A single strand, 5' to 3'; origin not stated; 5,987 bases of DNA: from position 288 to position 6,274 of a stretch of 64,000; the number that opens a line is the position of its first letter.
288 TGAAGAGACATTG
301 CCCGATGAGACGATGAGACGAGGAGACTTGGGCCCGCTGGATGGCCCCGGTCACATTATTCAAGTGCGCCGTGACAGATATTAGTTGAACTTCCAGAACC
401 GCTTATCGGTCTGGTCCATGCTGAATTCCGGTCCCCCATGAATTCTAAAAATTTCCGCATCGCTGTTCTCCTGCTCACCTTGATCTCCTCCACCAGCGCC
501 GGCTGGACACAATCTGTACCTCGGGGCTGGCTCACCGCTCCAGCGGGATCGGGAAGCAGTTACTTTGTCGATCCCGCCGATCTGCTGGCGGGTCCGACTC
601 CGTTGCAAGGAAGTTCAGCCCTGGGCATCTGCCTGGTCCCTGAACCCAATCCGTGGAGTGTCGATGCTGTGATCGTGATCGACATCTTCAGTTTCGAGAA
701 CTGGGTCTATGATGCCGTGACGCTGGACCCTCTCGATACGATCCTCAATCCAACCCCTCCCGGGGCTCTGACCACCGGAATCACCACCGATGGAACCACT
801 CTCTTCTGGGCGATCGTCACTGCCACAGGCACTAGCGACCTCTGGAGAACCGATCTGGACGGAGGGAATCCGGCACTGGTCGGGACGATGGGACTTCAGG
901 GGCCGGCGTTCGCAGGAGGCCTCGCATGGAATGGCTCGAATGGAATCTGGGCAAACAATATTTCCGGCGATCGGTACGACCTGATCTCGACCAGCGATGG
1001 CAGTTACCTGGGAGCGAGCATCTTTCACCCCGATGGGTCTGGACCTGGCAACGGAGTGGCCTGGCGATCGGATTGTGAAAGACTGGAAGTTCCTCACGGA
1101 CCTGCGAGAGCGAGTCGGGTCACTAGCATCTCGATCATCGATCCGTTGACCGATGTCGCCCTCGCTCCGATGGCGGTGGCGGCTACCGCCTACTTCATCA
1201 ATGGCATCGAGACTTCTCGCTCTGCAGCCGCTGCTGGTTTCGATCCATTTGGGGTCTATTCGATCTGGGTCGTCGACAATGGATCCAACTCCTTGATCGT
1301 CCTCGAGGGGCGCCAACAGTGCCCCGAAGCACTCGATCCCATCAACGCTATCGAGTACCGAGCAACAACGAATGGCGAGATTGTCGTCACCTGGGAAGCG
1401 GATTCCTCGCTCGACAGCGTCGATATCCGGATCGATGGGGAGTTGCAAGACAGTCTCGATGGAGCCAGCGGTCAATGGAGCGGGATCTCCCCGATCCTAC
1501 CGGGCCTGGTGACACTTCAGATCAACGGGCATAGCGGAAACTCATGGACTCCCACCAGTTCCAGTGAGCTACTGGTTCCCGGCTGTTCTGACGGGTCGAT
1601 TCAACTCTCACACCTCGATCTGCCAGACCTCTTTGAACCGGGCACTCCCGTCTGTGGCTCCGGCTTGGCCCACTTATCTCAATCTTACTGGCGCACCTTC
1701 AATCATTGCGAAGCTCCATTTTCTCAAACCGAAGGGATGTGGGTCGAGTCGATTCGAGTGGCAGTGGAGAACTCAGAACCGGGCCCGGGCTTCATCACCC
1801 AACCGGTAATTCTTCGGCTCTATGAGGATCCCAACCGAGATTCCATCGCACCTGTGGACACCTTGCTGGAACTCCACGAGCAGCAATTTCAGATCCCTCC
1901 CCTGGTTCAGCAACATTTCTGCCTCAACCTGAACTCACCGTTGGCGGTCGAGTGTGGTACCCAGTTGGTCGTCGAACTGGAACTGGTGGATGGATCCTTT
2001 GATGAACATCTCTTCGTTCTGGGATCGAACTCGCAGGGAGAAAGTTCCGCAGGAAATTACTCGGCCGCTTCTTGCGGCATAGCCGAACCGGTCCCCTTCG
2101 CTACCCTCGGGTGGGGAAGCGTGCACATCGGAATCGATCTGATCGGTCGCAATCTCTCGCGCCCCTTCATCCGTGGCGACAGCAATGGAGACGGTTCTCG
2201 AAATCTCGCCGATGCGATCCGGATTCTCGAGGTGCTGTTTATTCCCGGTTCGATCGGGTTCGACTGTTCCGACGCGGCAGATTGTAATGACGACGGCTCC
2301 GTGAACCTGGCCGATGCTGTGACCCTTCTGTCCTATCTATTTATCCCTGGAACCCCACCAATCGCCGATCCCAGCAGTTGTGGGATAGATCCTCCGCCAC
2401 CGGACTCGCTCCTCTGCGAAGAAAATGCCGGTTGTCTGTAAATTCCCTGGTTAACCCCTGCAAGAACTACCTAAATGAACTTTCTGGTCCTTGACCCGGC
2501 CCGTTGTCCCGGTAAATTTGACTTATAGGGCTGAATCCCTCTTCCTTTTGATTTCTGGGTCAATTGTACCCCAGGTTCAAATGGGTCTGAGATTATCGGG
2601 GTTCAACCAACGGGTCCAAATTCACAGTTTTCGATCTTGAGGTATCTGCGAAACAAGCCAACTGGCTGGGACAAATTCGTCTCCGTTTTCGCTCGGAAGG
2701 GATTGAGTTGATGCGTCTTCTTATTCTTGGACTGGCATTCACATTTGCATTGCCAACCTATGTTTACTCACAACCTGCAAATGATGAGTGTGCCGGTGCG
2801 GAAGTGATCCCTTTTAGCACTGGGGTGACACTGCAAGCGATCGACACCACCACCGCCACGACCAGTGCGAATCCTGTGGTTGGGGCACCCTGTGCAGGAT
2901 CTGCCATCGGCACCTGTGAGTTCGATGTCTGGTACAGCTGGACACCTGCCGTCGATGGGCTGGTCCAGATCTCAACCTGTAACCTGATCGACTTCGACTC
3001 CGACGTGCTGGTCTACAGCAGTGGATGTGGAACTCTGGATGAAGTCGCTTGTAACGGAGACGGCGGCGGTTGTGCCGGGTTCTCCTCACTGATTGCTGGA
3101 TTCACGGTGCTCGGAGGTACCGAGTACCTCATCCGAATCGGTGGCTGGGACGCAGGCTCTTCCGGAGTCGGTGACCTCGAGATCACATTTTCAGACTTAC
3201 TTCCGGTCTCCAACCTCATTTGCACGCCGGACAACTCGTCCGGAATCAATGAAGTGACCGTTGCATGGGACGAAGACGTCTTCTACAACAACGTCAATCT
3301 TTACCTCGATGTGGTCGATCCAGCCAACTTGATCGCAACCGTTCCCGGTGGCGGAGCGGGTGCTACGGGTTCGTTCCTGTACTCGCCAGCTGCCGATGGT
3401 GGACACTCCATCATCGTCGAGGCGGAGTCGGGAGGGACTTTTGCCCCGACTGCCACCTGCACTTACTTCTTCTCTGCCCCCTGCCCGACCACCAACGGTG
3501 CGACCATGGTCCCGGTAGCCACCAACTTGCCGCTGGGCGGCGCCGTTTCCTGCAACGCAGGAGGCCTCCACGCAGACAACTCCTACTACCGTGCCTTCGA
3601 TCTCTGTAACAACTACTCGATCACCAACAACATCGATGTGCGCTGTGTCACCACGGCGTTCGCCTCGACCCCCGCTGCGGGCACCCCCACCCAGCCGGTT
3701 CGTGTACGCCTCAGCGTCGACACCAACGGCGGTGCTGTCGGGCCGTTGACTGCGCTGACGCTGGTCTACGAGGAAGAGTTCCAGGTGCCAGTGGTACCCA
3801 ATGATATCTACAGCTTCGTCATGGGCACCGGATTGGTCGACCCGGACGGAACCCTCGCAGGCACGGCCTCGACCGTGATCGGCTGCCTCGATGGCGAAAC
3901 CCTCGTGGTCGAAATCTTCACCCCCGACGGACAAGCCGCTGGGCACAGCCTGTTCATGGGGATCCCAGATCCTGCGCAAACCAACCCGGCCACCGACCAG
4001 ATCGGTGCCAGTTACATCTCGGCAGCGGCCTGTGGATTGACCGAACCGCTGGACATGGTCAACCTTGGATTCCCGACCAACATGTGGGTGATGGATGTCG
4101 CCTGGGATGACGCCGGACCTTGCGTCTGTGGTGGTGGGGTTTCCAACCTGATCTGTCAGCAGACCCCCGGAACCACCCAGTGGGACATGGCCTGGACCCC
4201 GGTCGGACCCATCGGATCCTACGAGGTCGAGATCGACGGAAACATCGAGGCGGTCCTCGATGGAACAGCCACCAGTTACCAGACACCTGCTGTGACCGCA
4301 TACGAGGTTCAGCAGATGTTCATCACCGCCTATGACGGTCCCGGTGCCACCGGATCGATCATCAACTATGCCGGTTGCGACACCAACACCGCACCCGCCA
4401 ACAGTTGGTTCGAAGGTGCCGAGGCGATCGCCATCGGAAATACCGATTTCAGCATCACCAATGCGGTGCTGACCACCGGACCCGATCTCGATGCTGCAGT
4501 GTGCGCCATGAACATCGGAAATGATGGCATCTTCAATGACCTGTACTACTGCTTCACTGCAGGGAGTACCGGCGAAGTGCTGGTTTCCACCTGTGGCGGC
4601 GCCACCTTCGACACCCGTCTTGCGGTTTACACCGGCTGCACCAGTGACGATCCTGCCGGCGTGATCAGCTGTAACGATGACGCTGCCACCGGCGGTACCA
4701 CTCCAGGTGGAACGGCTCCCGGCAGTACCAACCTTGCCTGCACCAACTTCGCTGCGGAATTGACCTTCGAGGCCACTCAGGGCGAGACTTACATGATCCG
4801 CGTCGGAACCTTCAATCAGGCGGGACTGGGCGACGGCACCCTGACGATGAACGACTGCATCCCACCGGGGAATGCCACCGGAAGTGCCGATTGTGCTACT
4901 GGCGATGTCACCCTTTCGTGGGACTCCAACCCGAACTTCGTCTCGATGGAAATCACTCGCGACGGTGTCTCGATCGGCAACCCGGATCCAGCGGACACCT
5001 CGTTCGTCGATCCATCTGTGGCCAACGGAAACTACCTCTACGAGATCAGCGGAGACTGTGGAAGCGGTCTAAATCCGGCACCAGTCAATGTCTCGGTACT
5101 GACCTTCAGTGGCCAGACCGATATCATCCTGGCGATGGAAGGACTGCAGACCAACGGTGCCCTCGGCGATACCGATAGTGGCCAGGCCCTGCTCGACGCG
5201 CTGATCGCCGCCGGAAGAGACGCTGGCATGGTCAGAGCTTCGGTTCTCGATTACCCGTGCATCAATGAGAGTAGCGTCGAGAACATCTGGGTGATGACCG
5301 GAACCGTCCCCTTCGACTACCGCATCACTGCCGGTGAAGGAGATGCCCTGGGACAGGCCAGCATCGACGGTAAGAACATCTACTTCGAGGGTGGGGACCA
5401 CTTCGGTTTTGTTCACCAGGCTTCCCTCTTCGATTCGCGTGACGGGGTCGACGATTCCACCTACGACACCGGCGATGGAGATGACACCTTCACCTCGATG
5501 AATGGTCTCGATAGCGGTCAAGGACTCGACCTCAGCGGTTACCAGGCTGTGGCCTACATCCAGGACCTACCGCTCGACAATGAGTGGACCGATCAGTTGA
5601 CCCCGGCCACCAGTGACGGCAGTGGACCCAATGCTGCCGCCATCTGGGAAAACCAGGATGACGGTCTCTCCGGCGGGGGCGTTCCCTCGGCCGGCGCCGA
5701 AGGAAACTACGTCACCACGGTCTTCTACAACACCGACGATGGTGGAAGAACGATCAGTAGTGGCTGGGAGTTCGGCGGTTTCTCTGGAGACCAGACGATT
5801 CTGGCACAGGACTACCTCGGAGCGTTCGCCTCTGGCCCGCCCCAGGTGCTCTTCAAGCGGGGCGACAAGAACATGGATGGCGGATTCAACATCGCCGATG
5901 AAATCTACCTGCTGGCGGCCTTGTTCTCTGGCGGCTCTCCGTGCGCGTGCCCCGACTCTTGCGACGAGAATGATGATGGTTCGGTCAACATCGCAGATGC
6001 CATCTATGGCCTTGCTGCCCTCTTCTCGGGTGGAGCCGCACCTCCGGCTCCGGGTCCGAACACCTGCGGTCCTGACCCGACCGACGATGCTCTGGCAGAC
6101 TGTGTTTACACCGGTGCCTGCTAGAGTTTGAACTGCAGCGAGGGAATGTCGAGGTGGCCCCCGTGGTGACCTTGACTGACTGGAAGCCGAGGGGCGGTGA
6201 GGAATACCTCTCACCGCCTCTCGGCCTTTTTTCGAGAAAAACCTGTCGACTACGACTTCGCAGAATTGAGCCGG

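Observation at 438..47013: Nine secreted modular proteins share one ~85-aa C-terminal module: a candidate sorting or anchoring tag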

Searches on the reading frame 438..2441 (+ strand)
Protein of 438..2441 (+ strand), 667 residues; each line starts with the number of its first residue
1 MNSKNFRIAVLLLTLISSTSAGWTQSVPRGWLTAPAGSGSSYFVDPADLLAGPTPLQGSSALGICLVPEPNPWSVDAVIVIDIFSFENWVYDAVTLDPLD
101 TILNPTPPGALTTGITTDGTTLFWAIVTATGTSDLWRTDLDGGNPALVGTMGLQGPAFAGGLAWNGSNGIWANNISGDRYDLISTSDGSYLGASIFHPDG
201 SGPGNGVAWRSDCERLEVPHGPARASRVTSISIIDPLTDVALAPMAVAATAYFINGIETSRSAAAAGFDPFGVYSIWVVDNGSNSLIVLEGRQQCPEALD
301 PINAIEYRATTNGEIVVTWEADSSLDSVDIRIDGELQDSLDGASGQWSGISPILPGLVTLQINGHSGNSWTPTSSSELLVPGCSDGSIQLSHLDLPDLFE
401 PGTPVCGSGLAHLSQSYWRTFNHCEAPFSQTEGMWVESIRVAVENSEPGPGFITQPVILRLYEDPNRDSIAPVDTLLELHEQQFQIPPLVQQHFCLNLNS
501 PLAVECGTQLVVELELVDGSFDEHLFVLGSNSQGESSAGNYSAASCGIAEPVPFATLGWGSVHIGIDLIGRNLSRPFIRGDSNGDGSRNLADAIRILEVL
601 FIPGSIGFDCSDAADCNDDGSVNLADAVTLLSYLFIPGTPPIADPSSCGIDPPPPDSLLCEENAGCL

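Call 4: search_protein_families(library=pfam, proteins=[window:438-2441:+], max_evalue=0.01)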
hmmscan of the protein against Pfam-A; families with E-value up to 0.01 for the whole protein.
window:438-2441:+ (667 aa): 1 family
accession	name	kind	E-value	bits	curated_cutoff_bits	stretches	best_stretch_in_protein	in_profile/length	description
PF00404.24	Dockerin_1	-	0.00033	21.2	22.9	1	580-634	2-56/57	Dockerin type I domain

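Call 5: search_protein_families(library=ncbifam, proteins=[window:438-2441:+], max_evalue=0.01)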
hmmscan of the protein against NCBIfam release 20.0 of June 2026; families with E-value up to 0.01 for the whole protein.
window:438-2441:+ (667 aa): 0 families

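Call 53: search_protein_families(library=pfam, proteins=[window:438-2441:+], max_evalue=1)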
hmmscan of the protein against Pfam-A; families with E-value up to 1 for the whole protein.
window:438-2441:+ (667 aa): 1 family
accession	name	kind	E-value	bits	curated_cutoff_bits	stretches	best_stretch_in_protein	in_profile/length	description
PF00404.24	Dockerin_1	-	0.00033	21.2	22.9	1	580-634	2-56/57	Dockerin type I domain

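Call 74: search_solved_structures(query=window:438-2156:+, max_evalue=1)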
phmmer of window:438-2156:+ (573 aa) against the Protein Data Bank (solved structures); distinct sequences matched with E-value up to 1: 1.
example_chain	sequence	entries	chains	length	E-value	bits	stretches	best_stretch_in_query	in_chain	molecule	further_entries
3was_A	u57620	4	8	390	0.91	11.1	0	123-179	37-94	4-O-beta-D-mannosyl-D-glucose phosphorylase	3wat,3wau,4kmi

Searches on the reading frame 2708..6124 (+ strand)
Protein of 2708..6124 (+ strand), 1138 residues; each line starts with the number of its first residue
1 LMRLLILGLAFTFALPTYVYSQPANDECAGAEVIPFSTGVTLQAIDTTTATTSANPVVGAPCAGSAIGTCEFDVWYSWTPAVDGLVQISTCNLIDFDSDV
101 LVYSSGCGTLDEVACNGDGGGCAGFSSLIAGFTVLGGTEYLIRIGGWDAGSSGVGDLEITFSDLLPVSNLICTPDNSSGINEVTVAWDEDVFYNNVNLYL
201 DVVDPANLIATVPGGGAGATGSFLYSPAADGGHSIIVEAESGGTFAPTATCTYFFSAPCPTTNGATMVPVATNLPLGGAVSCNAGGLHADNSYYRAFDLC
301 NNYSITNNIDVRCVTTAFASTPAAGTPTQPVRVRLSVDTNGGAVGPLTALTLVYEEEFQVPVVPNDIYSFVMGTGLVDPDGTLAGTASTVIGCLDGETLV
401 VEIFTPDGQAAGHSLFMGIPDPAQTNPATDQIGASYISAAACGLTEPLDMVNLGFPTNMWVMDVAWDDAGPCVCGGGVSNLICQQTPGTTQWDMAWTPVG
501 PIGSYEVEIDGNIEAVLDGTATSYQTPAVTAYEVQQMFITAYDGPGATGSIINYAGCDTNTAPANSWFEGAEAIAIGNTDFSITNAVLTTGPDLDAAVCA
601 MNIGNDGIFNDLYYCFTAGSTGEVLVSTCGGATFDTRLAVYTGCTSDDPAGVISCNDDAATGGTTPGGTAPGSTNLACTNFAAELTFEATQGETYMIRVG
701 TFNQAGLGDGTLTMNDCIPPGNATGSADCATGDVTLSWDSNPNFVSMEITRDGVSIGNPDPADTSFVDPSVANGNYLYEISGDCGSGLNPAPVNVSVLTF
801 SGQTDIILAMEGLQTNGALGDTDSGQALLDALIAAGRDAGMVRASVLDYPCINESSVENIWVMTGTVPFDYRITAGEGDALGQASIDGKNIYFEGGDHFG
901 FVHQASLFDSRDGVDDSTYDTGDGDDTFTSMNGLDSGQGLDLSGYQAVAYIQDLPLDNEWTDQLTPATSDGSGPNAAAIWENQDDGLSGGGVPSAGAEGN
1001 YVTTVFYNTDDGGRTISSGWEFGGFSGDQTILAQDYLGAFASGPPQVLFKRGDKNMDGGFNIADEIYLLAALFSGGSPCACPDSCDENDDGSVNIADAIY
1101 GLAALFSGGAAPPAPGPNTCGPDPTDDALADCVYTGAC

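Call 4: search_protein_families(library=pfam, proteins=[window:2708-6124:+], max_evalue=0.01)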
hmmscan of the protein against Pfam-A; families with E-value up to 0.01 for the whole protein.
window:2708-6124:+ (1138 aa): 1 family
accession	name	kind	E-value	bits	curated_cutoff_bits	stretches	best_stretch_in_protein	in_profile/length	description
PF23759.1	GBD_T9SS_assoc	-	3e-12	47.3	27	1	24-121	1-88/116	Galactose binding domain-like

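Call 5: search_protein_families(library=ncbifam, proteins=[window:2708-6124:+], max_evalue=0.01)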
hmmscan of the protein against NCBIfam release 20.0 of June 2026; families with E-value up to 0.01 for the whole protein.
window:2708-6124:+ (1138 aa): 0 families

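Call 53: search_protein_families(library=pfam, proteins=[window:2708-6124:+], max_evalue=1)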
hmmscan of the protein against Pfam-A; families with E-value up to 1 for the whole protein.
window:2708-6124:+ (1138 aa): 1 family
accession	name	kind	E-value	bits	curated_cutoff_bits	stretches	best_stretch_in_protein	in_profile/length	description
PF23759.1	GBD_T9SS_assoc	-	3e-12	47.3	27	1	24-121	1-88/116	Galactose binding domain-like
